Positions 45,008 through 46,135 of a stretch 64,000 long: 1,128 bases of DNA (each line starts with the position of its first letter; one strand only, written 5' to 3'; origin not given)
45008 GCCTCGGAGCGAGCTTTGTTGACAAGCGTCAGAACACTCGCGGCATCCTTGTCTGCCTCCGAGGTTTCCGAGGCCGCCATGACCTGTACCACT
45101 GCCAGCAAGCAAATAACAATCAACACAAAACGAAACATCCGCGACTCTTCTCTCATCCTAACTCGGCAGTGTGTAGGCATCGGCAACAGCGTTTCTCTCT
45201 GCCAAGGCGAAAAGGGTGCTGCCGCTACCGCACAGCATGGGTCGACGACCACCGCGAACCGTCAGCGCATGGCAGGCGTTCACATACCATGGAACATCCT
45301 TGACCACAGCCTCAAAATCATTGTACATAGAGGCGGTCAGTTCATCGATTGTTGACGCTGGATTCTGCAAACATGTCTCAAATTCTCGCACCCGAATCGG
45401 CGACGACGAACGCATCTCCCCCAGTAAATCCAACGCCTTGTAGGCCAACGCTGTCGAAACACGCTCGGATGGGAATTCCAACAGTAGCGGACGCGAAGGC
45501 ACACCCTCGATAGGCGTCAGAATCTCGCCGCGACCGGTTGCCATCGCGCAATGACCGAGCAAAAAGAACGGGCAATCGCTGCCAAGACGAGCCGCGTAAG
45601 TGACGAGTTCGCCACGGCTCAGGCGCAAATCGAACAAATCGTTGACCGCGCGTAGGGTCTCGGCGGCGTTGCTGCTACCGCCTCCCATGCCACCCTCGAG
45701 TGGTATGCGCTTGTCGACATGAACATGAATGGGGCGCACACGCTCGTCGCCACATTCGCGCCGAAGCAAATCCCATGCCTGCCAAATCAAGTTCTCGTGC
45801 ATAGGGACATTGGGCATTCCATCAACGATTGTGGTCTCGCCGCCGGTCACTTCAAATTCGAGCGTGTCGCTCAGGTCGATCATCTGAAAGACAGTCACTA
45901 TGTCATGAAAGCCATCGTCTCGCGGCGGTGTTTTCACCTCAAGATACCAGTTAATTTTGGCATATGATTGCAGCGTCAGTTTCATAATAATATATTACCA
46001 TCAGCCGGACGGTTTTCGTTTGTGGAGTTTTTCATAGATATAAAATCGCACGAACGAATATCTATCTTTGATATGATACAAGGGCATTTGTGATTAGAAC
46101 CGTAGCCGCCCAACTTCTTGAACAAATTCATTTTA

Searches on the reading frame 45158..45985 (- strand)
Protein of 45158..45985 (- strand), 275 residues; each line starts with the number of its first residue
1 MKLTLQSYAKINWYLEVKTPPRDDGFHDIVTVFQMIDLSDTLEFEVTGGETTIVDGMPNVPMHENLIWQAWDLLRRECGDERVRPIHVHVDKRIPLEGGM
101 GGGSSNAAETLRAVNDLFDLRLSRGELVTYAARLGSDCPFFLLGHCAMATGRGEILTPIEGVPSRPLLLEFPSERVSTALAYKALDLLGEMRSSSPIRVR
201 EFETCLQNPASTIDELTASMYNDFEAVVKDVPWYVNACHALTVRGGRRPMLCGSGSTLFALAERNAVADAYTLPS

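Call 88: search_protein_families(library=ncbifam, proteins=[window:45158-45985:-], max_evalue=0.001)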
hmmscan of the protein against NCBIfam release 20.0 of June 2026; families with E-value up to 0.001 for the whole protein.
window:45158-45985:- (275 aa): 10 families
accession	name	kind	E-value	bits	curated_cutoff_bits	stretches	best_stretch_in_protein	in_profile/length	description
TIGR00154.1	ispE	equivalog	4e-57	194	138.7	1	1-268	1-264/294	4-(cytidine 5'-diphospho)-2-C-methyl-D-erythritol kinase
NF002870.0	PRK03188.1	equivalog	7.5e-46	156.2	286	1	2-268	10-276/310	4-(cytidine 5'-diphospho)-2-C-methyl-D-erythritol kinase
NF011202.0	PRK14608.1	equivalog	1.3e-41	142.8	204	1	2-269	9-272/294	4-(cytidine 5'-diphospho)-2-C-methyl-D-erythritol kinase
NF011205.0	PRK14611.1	equivalog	2.1e-37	129.1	364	1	5-264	4-254/275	4-(cytidine 5'-diphospho)-2-C-methyl-D-erythritol kinase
NF003216.0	PRK04181.1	equivalog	3.2e-28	99.2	191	1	5-263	3-255/257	4-(cytidine 5'-diphospho)-2-C-methyl-D-erythritol kinase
NF011207.0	PRK14613.1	equivalog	1.4e-23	83.6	359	1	83-263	91-271/297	4-(cytidine 5'-diphospho)-2-C-methyl-D-erythritol kinase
NF004568.0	PRK05905.1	equivalog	2.7e-15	56.7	321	1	4-261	5-255/261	4-(cytidine 5'-diphospho)-2-C-methyl-D-erythritol kinase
TIGR00191.1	thrB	equivalog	2.8e-12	46.1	168.25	1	52-134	46-129/304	homoserine kinase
NF002288.1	PRK01212.1-4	equivalog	2.9e-09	36.4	194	1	59-132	50-123/303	homoserine kinase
NF003036.0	PRK03926.1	equivalog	0.0007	18.8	403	0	65-129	58-119/302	mevalonate kinase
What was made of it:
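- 45158..45985 (-): ispE (4-diphosphocytidyl-2-C-methyl-D-erythritol kinase). It is a housekeeping gene, 19 nt upstream of CAP, and belongs to the same co-directional run. TIGR00154 at 194 bits, above the cut-off of 138.7 (call 88).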
